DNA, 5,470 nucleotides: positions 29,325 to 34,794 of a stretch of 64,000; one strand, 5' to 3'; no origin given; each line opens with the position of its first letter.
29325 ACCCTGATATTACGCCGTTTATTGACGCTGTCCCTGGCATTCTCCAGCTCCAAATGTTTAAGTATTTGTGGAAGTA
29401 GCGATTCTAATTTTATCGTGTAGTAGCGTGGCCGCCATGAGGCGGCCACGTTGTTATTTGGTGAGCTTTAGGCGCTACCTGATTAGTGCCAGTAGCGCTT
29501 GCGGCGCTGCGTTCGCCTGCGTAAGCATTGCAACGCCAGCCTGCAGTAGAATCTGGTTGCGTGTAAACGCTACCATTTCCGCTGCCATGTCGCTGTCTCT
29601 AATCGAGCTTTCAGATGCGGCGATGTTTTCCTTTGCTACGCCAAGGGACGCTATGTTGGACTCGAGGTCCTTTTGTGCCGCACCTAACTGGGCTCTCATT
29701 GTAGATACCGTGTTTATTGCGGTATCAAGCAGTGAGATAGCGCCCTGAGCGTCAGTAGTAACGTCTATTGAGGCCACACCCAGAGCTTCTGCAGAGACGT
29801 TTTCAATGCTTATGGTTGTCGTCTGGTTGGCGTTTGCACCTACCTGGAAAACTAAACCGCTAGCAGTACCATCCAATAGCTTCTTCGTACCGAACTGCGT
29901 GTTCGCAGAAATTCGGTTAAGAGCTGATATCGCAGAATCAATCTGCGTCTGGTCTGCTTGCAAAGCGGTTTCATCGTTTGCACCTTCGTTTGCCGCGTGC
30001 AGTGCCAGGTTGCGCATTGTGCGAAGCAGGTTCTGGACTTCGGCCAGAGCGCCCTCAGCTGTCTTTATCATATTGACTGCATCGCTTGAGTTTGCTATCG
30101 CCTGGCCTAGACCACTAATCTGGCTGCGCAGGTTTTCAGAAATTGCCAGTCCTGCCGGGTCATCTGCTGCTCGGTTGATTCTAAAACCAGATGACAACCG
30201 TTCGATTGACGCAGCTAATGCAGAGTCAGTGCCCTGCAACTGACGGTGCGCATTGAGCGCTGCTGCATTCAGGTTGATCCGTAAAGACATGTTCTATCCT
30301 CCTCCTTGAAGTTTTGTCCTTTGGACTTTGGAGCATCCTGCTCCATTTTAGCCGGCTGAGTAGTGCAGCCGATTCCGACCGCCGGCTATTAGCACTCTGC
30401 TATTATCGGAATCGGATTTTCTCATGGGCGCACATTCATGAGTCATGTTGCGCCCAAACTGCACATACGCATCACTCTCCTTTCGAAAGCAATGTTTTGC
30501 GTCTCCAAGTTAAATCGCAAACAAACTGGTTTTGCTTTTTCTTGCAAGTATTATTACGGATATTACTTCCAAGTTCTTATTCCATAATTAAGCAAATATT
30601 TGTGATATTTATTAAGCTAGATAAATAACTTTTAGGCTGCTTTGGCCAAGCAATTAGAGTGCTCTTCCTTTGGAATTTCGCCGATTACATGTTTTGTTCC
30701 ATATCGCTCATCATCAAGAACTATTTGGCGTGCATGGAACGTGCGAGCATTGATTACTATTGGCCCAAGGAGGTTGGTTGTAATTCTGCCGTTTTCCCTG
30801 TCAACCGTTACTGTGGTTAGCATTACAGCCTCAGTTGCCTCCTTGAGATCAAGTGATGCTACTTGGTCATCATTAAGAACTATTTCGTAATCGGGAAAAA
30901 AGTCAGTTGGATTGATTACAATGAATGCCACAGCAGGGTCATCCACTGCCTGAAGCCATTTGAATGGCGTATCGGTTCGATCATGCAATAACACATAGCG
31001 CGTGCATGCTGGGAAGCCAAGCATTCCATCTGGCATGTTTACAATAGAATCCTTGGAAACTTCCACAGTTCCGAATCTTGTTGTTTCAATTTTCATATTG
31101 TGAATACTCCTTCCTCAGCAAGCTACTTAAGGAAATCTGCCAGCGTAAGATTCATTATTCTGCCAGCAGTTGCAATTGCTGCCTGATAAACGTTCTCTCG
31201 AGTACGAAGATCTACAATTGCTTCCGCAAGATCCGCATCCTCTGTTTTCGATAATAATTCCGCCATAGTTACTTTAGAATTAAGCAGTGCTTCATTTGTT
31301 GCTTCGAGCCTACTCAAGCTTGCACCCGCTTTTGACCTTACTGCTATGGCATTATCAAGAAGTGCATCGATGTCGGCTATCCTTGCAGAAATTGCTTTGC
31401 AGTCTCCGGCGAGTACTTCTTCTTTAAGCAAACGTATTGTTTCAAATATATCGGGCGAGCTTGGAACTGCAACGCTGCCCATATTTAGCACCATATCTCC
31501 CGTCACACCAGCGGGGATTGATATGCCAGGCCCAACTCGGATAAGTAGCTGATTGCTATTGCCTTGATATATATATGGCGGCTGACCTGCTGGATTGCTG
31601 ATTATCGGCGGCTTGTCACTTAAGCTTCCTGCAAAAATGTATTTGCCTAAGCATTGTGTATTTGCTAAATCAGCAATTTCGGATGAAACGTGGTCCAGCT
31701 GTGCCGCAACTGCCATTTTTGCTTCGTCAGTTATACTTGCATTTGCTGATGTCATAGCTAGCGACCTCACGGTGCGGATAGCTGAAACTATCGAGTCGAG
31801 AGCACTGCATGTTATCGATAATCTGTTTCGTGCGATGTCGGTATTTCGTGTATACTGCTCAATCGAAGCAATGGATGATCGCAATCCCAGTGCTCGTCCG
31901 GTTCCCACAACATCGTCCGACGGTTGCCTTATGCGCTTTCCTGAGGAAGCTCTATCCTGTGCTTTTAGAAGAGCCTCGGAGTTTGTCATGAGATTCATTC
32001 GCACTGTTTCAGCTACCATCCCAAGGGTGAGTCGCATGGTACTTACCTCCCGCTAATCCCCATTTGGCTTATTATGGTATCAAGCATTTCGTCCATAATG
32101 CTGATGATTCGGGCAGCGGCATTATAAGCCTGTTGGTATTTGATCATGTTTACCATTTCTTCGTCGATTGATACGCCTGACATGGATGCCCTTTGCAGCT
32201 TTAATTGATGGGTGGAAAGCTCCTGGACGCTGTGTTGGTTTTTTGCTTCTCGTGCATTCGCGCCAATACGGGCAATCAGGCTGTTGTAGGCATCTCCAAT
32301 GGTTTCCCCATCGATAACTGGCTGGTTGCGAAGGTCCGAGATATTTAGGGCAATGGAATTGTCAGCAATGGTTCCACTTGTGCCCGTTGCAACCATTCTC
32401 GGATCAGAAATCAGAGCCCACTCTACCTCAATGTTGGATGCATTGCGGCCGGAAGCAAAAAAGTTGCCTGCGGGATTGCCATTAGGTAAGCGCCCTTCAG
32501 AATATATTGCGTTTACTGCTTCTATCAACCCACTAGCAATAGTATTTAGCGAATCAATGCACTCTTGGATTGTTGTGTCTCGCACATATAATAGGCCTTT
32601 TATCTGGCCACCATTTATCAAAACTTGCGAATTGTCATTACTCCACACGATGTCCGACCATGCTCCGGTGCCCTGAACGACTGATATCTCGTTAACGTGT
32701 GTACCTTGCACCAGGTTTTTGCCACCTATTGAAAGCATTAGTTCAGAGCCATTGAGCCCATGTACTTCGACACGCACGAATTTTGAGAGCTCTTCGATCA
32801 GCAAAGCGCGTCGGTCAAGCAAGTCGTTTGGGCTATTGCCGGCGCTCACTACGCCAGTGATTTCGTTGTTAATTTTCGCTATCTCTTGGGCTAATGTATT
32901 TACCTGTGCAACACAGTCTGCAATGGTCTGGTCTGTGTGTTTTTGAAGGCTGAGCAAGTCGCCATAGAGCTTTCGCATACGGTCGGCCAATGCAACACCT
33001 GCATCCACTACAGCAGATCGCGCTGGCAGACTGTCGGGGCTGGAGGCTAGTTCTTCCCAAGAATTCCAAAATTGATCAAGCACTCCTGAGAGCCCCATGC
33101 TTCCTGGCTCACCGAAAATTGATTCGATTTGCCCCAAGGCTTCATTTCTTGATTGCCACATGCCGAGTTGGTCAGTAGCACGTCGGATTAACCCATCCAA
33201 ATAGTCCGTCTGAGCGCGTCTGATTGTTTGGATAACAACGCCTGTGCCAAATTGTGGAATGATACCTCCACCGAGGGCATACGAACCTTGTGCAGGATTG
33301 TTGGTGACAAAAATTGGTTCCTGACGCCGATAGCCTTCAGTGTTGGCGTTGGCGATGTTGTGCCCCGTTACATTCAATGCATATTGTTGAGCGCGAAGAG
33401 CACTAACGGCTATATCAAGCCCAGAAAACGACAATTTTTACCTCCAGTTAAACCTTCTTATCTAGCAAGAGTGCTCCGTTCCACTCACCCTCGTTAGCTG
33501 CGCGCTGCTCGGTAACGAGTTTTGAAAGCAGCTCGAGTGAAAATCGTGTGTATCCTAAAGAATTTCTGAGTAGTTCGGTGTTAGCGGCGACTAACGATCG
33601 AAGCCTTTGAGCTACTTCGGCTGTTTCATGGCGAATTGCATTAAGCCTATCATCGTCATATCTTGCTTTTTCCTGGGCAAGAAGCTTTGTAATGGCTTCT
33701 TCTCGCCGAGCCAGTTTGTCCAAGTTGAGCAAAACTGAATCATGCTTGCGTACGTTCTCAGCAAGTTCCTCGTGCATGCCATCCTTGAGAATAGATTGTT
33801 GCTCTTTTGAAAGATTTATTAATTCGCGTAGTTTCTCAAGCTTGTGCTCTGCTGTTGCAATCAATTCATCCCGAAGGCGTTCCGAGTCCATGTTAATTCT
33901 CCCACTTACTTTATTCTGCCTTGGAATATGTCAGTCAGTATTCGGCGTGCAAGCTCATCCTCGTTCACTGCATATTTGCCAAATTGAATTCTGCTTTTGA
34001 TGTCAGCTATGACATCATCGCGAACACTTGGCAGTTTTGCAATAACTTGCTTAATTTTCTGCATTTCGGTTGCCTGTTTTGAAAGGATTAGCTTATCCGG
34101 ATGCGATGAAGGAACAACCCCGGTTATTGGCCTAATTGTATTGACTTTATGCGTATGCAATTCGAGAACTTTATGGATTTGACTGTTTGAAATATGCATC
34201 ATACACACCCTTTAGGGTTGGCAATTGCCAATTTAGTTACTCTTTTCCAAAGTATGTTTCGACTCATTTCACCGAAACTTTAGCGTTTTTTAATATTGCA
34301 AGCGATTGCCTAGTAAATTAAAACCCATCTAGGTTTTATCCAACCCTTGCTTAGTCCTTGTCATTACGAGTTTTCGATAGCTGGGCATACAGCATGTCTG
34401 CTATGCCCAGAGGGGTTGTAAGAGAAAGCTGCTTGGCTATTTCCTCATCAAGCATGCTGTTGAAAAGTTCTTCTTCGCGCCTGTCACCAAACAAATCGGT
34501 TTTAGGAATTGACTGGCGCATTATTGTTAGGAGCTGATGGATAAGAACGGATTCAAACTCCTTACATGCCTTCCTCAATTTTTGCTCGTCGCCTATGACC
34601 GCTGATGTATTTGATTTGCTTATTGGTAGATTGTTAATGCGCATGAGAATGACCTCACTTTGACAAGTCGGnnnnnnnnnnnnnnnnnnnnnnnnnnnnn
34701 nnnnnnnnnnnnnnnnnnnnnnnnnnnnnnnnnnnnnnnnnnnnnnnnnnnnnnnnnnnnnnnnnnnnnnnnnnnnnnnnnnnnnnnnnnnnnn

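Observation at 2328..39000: Three near-identical sigma-54 promoters wire the flagellar genes and a sugar-modification island together, with rpoN encoded next to them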

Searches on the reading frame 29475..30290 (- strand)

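Call 9: search_protein_families(library=pfam, proteins=[window:29475-30290:-])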
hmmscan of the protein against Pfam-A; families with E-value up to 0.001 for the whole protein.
window:29475-30290:- (271 aa): 2 families
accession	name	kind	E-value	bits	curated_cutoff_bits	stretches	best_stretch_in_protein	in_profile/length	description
PF00669.25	Flagellin_N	-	4.7e-36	124.3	26.6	1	5-142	1-137/139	Bacterial flagellin N-terminal helical region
PF00700.27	Flagellin_C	-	7.8e-23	81.1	23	1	186-270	2-86/86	Bacterial flagellin C-terminal helical region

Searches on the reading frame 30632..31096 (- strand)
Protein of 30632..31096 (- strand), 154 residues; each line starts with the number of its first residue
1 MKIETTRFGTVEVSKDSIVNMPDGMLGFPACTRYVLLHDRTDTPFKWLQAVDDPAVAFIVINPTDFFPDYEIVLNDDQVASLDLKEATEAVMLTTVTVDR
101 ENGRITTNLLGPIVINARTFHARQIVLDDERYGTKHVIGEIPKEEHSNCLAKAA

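Call 9: search_protein_families(library=pfam, proteins=[window:30632-31096:-])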
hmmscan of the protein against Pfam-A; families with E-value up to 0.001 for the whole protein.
window:30632-31096:- (154 aa): 1 family
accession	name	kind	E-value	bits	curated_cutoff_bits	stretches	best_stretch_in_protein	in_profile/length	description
PF02623.20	FliW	-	7.4e-39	132.7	25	1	20-137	2-121/122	FliW protein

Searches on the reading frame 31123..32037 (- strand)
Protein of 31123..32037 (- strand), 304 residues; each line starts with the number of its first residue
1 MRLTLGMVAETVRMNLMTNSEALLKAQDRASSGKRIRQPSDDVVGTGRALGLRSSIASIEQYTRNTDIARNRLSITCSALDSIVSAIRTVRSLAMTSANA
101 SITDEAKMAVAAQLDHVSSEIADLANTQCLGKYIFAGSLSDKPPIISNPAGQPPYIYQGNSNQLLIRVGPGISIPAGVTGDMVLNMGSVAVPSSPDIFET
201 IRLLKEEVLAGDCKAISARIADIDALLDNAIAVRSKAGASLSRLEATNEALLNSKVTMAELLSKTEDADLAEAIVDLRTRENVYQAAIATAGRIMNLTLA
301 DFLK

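Call 9: search_protein_families(library=pfam, proteins=[window:31123-32037:-])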
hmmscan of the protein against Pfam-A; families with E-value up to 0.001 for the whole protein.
window:31123-32037:- (304 aa): 2 families
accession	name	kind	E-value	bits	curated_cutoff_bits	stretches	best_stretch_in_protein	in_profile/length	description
PF00669.25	Flagellin_N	-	1.2e-21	77.6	26.6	1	7-138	5-137/139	Bacterial flagellin N-terminal helical region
PF00700.27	Flagellin_C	-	1.7e-05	25.5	23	1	222-293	3-74/86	Bacterial flagellin C-terminal helical region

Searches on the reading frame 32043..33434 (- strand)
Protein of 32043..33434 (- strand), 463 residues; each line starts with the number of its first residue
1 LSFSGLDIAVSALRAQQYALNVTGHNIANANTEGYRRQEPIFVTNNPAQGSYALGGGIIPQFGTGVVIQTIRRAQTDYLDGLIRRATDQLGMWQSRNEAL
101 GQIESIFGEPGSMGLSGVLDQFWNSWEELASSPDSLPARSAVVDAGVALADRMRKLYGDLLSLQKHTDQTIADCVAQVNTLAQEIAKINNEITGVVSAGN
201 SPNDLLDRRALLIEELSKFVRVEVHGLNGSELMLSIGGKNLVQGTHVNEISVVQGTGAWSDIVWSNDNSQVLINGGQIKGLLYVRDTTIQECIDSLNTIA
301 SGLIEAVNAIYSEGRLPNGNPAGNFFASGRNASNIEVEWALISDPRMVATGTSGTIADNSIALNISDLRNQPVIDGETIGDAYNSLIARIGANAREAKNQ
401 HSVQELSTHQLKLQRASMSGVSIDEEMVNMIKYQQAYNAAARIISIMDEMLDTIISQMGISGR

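Call 10: search_protein_families(library=pfam, proteins=[window:32043-33434:-])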
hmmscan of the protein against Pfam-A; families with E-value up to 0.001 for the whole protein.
window:32043-33434:- (463 aa): 3 families
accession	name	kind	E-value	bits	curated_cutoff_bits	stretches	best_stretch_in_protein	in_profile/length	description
PF22638.1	FlgK_D1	-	4.5e-59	200.3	28.6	1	100-326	1-233/233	Flagellar hook-associated protein FlgK helical domain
PF06429.18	Flg_bbr_C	-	1.8e-13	50.2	23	1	417-456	6-45/46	Flagellar basal body rod FlgEFG protein C-terminal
PF00460.25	Flg_bb_rod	-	1.2e-10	41.5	20.7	1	6-36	1-31/31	Flagella basal body rod protein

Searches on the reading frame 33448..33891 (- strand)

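Call 10: search_protein_families(library=pfam, proteins=[window:33448-33891:-])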
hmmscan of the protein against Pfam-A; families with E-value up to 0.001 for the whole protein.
window:33448-33891:- (147 aa): 1 family
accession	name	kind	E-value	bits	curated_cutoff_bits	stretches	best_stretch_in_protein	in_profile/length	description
PF05130.17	FlgN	-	3.5e-11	44.2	30.5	1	6-125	2-132/147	FlgN protein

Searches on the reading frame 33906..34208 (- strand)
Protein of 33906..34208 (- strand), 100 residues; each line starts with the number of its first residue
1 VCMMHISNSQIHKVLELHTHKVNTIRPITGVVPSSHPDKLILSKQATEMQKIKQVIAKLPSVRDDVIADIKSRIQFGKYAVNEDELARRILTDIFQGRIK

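Call 10: search_protein_families(library=pfam, proteins=[window:33906-34208:-])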
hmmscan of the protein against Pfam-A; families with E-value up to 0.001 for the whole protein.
window:33906-34208:- (100 aa): 1 family
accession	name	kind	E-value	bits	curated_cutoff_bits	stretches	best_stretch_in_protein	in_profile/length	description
PF04316.19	FlgM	-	4.3e-13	49.7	25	1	38-91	1-54/55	Anti-sigma-28 factor, FlgM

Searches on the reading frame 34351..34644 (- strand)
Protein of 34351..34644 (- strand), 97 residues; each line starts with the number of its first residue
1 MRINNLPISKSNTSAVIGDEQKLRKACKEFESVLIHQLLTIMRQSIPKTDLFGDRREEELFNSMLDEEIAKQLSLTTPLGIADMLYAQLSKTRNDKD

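Call 10: search_protein_families(library=pfam, proteins=[window:34351-34644:-])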
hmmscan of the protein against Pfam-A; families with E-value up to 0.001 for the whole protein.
window:34351-34644:- (97 aa): 1 family
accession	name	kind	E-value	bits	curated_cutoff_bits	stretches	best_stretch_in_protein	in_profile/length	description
PF10135.14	Rod-binding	-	4.3e-14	53.2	25.1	1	42-88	3-51/51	Rod binding protein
